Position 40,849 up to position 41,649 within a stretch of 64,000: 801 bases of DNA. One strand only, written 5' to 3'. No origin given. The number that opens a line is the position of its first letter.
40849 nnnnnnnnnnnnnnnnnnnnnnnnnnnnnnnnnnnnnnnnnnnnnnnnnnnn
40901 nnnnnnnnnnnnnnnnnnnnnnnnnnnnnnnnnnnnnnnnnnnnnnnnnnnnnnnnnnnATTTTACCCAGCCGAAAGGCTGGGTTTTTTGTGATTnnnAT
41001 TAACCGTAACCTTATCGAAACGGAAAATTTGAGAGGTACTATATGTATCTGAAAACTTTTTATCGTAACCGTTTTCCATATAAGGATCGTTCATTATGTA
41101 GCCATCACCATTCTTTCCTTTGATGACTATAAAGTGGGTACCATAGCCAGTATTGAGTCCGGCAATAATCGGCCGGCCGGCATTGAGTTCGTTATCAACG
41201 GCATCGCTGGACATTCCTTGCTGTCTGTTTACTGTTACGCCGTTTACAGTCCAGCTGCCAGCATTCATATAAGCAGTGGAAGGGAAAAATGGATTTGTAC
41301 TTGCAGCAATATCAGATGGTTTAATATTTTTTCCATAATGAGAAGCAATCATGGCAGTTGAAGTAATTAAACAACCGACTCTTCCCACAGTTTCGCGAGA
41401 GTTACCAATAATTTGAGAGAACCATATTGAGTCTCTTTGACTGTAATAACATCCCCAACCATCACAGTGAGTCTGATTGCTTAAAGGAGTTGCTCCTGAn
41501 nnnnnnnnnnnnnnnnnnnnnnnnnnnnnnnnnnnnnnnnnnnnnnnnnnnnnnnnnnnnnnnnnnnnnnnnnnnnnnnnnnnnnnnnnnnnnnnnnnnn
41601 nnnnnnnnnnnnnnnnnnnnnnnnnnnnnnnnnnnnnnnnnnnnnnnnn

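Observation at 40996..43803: ftsE-ftsX followed by a coiled-coil papain-like peptidase, a PcsB/CwlO/EnvC-type divisome hydrolase module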

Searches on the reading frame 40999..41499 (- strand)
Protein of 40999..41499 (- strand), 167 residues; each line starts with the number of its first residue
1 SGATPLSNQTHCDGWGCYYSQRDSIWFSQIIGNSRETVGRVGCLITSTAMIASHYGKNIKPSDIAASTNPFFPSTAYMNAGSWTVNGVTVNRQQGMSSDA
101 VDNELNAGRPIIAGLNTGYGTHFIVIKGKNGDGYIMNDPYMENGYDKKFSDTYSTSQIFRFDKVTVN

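Call 27: search_protein_families(library=phrogs, proteins=[window:40999-41499:-], max_evalue=0.01)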
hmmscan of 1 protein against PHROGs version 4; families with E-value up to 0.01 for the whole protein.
window:40999-41499:- (167 aa): 3 families
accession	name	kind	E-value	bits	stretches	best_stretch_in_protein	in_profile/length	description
phrog_10075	-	unknown function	9.2e-08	31.5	1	36-141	573-681/1205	-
phrog_10051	-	lysis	9.7e-05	22.7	1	26-143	283-413/455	endolysin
phrog_3617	-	unknown function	0.0083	16.3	0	87-147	131-200/405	-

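Call 28: search_solved_structures(query=A2, max_evalue=1, show_alignments=3)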
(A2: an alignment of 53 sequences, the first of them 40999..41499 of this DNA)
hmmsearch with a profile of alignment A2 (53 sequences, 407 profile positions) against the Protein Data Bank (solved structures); distinct sequences matched with E-value up to 1: 71 (the best 60 are shown).
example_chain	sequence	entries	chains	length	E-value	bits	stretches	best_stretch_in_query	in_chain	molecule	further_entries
8hd0_E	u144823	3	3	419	2.4e-09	39.9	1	28-235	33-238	Murein hydrolase activator EnvC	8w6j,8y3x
8tzk_E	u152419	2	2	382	5.6e-07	32.1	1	21-213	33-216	Peptidase M23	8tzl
6tpi_A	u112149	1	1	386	8.1e-07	31.6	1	36-235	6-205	Murein hydrolase activator EnvC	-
2yo3_A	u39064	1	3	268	0.00058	22.2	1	46-110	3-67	GENERAL CONTROL PROTEIN GCN4, PUTATIVE INNER MEMBRANE PROTEIN, GENERAL CONTROL PROTEIN GCN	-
7muc_AF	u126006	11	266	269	0.0011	21.3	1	30-108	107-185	DotF | IcmG (DotF)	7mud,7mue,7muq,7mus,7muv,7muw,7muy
8qox_B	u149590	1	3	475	0.0015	20.8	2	48-113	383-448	Conserved membrane protein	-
7a9d_B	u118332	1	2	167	0.0021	20.4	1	31-128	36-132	Hemagglutinin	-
4lin_A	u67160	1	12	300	0.0022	20.3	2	32-109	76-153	Tail needle protein gp26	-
7o97_A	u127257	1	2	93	0.0072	18.6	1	40-109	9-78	hypothetical protein UY81_C0065G0003 from Candidatus Giovannonibacteria bacterium converte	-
5aps_A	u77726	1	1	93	0.012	17.9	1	47-116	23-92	GENERAL CONTROL PROTEIN GCN4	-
3a8n_A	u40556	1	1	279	0.012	17.8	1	55-142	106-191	T-lymphoma invasion and metastasis-inducing protein 1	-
8i6o_E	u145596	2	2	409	0.016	17.4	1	33-229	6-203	Membrane-bound metallopeptidase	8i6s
2poh_A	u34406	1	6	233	0.021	17.1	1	33-119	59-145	Head completion protein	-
4zkp_A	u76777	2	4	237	0.021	17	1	33-119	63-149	Tail needle protein gp26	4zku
3c9i_A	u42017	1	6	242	0.023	17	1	33-119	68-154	Tail needle protein gp26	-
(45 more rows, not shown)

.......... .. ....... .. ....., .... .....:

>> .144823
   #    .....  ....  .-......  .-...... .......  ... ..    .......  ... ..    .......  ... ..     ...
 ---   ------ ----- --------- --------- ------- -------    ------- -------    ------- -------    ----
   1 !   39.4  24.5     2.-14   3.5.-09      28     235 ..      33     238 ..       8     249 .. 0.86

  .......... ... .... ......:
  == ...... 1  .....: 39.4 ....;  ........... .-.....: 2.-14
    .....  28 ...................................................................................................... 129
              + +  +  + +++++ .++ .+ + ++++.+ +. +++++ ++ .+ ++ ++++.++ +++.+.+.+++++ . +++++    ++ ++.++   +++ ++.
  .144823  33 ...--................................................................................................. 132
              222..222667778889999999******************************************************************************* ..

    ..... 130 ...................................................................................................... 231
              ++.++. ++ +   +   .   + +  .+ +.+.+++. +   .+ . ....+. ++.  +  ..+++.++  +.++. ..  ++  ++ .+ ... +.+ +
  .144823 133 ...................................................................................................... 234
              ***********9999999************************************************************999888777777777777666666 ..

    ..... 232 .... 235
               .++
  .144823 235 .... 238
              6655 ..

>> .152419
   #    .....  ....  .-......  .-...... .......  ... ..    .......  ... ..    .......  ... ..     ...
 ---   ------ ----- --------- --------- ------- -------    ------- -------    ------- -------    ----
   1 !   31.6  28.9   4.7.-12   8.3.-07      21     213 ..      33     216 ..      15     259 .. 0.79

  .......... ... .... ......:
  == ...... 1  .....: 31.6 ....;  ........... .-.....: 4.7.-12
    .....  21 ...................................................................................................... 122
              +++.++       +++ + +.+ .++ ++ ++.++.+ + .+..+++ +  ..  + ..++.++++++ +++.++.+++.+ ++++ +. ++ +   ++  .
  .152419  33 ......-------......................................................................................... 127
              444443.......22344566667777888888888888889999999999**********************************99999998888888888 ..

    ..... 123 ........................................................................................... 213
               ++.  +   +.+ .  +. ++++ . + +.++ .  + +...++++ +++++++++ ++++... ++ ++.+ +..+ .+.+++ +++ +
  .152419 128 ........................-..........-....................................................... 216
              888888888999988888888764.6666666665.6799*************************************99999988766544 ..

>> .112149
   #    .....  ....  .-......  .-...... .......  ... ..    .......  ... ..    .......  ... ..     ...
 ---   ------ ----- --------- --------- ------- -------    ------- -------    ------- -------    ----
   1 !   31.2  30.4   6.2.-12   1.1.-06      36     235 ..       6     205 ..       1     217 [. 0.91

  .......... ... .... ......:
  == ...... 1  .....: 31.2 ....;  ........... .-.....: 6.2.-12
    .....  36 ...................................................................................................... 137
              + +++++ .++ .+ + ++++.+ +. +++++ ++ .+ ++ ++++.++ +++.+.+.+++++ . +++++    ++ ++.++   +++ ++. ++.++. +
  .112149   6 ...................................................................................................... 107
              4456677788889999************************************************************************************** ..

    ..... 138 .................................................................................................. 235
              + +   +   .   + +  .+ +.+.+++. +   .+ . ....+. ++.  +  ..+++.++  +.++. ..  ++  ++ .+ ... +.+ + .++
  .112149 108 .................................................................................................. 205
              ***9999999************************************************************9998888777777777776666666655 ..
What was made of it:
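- On FtsEX-coupled coiled-coil wall hydrolases/activators (EnvC, PcsB, CwlO, RipC class): Profile against PDB: EnvC E 2.4e-9, 5.6e-7 and 8.1e-7 (call 28).
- Closest known: EnvC of Escherichia coli / Vibrio cholerae. Same: A secreted protein whose long two-helix hairpin is homologous at sequence-profile level (E 2.4e-9, co-linear over ~200 residues, call 28), followed by a helix and a C-terminal globular domain.
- Hairpin homologous to the EnvC coiled coil of solved FtsEX-EnvC complexes (8hd0 E 2.4e-9; 8tzk; 6tpi): call 28. The hairpin is most similar in sequence to EnvC (call 28), whose LytM domain is degenerate and works as an activator (established knowledge). The hairpin is homologous to the part of EnvC that binds FtsX (call 28).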

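Call 31: predict_structure(alignment_id=A2)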
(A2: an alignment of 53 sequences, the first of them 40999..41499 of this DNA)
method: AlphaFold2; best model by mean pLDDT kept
length: 167 residues; sequences in the alignment: 53
mean_pLDDT: 96.1   pTM: 0.92
mean pLDDT of the five models: 96.1, 95.9, 95.8, 95.7, 95.6
residues with pLDDT >= 90: 160; 70-90: 5; 50-70: 1; < 50: 1
segments of 3 or more residues with pLDDT < 50: none
pLDDT, mean of each block of 10 residues (from residue 1): 85 97 98 97 98 97 98 96 98 95 97 95 97 95 96 97 97
secondary structure, 60 per line:
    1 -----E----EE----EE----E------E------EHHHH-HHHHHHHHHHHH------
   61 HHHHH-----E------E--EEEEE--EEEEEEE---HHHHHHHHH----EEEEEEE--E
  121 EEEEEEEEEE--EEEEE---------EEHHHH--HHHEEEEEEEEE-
elements in order: H38-41 H43-54 H61-65 E81-85 E88-94 H98-106 E111-117 E120-130 E133-137 H149-152 E158-166
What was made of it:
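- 40999..41484 (-): C39-like papain-fold cysteine peptidase domain (residues 240-401). AF2 pLDDT 96.1 and pTM 0.92 (call 31).
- Confident domain model (pLDDT 96.1): call 31.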

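Call 35: search_protein_representatives(protein=window:40999-41499:-)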
Query: 167 residues. Proteins with E-value up to 0.001 (for the whole library): 1237; up to 1e-10: 165; up to 1e-30: 34. The best 150 are listed.
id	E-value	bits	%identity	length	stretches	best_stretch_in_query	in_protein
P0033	3.7e-65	235.1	67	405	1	3-159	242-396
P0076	4.3e-56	205.6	58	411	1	2-167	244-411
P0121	8.2e-52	191.7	55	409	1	2-166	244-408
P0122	7.2e-51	188.6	56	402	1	2-164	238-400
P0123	1.1e-50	188.1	58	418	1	2-167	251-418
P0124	6.9e-47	175.7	56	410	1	2-167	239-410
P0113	3.8e-46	173.3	54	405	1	2-161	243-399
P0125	1.2e-45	171.7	54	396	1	2-167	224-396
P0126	1.4e-45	171.4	55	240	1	2-161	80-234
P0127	2.3e-45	170.7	51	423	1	2-167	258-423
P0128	3.0e-45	170.4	55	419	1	2-167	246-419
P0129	4.8e-44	166.4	52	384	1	2-166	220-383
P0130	3.8e-43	163.5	54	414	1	2-167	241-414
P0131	1.9e-42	161.3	52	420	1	2-167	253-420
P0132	1.4e-41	158.4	55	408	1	2-167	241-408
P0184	3.4e-22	95.3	38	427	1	1-154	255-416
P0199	1.7e-20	89.8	47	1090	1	14-159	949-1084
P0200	3.5e-20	88.8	29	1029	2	17-149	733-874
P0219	6.9e-17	78.1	36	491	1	12-150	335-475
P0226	3.7e-16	75.7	32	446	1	11-159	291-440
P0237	9.6e-15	71.1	30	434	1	2-160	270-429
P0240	3.5e-14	69.3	34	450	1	13-159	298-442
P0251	1.2e-12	64.3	33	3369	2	18-142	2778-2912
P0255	1.5e-12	64.0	36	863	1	18-149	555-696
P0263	8.3e-12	61.6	37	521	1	17-142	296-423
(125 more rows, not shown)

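Call 40: list_cluster_members(proteins=[P0199, P0200, P0251, P0255, P0237, P0240, P0226, P0219, P0263, P0184])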
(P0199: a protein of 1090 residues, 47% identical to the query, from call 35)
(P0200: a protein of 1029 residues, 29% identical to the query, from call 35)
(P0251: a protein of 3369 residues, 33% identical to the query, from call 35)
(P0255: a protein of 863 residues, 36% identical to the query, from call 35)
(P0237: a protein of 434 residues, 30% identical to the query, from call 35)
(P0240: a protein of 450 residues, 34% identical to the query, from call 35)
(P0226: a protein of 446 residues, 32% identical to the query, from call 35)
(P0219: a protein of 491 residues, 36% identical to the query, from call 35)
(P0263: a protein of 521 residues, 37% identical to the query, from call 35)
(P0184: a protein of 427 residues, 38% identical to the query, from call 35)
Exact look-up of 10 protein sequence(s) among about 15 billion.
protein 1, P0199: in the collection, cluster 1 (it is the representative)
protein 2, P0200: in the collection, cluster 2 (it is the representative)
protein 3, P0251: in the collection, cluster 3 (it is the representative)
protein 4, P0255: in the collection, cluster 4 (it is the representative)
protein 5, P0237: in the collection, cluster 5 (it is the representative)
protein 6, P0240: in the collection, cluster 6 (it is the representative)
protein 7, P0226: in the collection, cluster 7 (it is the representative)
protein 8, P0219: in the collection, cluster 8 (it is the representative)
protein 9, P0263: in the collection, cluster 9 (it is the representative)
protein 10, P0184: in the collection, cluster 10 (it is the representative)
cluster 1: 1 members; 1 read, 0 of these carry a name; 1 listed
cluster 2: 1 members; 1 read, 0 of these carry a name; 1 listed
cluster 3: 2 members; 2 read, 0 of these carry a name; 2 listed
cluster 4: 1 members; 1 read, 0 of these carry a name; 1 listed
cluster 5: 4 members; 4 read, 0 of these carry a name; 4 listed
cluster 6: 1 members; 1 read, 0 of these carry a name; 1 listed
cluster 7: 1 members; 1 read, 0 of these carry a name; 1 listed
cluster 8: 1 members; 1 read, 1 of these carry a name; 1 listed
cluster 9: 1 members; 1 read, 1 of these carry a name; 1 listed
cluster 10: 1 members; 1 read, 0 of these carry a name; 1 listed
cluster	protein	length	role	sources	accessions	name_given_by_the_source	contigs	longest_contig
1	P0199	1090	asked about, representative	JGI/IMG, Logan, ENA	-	-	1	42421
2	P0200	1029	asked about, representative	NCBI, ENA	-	-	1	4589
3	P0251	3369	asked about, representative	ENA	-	-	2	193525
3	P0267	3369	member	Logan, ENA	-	-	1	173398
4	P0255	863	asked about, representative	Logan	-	-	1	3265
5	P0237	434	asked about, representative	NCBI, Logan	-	-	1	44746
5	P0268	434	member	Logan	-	-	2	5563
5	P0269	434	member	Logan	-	-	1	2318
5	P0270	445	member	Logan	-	-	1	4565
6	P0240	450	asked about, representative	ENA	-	-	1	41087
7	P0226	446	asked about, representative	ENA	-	-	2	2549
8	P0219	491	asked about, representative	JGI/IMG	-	Papain-like cysteine protease AvrRpt2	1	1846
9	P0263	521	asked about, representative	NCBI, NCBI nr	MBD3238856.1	MAG: hypothetical protein GF332_04445 [Candidatus Moranbacteria bacterium] | hypothetical protein [Candidatus Moranbacteria bacterium]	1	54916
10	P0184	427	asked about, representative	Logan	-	-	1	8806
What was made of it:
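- Tried and rejected: Cluster look-up of distant representatives (call 40).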

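Call 71: fold_search(model_id=the predicted structure, library=viral)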
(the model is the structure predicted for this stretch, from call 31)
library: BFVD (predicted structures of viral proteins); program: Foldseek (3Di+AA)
matches with E <= 10: 866; with E <= 0.001: 7
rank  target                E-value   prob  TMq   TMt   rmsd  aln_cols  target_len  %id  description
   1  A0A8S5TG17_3          3.4e-07  1.00  0.69  0.11   6.3       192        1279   18  Tail tape measure [Myoviridae sp. ctIty1]
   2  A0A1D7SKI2            2.2e-05  1.00  0.54  0.09   9.0       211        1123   20  Lysozyme [Cyanophage S-RIM14]
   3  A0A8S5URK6            1.5e-04  1.00  0.57  0.39   5.9       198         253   16  Peptidase [Siphoviridae sp. cthae16]
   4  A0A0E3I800            2.9e-04  1.00  0.49  0.19   8.3       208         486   18  Lysozyme [Synechococcus phage ACG-2014f]
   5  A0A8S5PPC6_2          4.6e-04  1.00  0.53  0.08   8.3       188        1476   18  Morphogenesis protein 1 wall, phi29, hydrolase, infection [Myoviridae sp. ctwwN25]
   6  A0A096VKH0            5.2e-04  1.00  0.37  0.22   3.1       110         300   23  Lysozyme [Synechococcus phage S-CBP1]
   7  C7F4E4                9.8e-04  1.00  0.53  0.24  10.0       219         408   16  (no name in the UniProt tables at hand)
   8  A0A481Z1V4            1.2e-03  1.00  0.34  0.32   5.4        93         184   16  Uncharacterized protein [Mimivirus LCMiAC02]
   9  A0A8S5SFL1            3.1e-03  1.00  0.49  0.35   3.4       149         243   14  Peptidase [Podoviridae sp. ctZih56]
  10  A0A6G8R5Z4            5.9e-03  0.99  0.51  0.22   7.8       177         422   18  Endolysin [Synechococcus phage S-N03]
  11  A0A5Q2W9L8            7.6e-03  1.00  0.32  0.35   3.6        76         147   14  (no name in the UniProt tables at hand)
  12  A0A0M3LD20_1          1.0e-02  0.87  0.44  0.08   9.2       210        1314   12  Large tegument protein [Testudinid alphaherpesvirus 3]
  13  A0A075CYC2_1          1.3e-02  0.80  0.38  0.08   6.4       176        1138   10  Large tegument protein [Elephant endotheliotropic herpesvirus 5]
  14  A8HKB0                3.3e-02  0.87  0.35  0.23   6.8       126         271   15  Viral cathepsin (Fragment) [Spodoptera frugiperda nuclear polyhedrosis virus]
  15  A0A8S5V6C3            4.0e-02  0.60  0.25  0.41   8.1        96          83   10  Uncharacterized protein [Siphoviridae sp. ctmqu18]
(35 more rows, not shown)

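Call 73: search_solved_structures(query=window:40999-41499:-, max_evalue=10, show_alignments=4)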
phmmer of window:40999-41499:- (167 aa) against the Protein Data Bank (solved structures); distinct sequences matched with E-value up to 10: 18.
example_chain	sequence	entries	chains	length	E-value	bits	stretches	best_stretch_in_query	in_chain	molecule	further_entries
1o3q_A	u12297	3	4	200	0.44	13.6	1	9-59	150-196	CATABOLITE GENE ACTIVATOR PROTEIN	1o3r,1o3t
3fwe_A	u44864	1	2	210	0.45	13.6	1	9-59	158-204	Catabolite gene activator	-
1i5z_A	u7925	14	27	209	0.46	13.6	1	9-59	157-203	CATABOLITE GENE ACTIVATOR PROTEIN | CATABOLITE GENE ACTIVATOR PROTEIN (CAP) | PROTEIN (CATABOLITE GENE ACTIVATOR PROTEIN (CAP))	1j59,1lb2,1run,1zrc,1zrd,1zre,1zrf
1i6x_A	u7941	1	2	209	0.46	13.5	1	9-59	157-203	CATABOLITE GENE ACTIVATOR PROTEIN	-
1g6n_A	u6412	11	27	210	0.46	13.5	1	9-59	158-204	CATABOLITE GENE ACTIVATOR PROTEIN | PROTEIN (CATABOLITE GENE ACTIVATOR PROTEIN) | Catabolite gene activator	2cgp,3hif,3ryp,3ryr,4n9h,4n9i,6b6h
6dt4_A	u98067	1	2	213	0.46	13.5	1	9-59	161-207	Cyclic AMP receptor protein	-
4bh9_A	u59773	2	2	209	0.47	13.5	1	9-59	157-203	cAMP-activated global transcriptional regulator CRP | CAMP RECEPTOR PROTEIN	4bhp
1hw5_A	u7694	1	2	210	0.47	13.5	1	9-59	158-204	CATABOLITE GENE ACTIVATOR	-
3qop_A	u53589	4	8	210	0.47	13.5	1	9-59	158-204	Catabolite gene activator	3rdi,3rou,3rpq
1cgp_A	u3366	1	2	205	0.5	13.4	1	9-58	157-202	PROTEIN (CATABOLITE GENE ACTIVATOR PROTEIN (CAP))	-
4i02_A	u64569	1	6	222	0.5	13.4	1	9-59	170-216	Catabolite gene activator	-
4hzf_A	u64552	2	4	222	0.5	13.4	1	9-59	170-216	Catabolite gene activator | cAMP-activated global transcriptional regulator CRP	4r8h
4i0a_A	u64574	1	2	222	0.5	13.4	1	9-59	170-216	Catabolite gene activator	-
4i01_A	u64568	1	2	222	0.51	13.4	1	9-59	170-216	Catabolite gene activator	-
4i09_A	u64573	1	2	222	0.51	13.4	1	9-59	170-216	Catabolite gene activator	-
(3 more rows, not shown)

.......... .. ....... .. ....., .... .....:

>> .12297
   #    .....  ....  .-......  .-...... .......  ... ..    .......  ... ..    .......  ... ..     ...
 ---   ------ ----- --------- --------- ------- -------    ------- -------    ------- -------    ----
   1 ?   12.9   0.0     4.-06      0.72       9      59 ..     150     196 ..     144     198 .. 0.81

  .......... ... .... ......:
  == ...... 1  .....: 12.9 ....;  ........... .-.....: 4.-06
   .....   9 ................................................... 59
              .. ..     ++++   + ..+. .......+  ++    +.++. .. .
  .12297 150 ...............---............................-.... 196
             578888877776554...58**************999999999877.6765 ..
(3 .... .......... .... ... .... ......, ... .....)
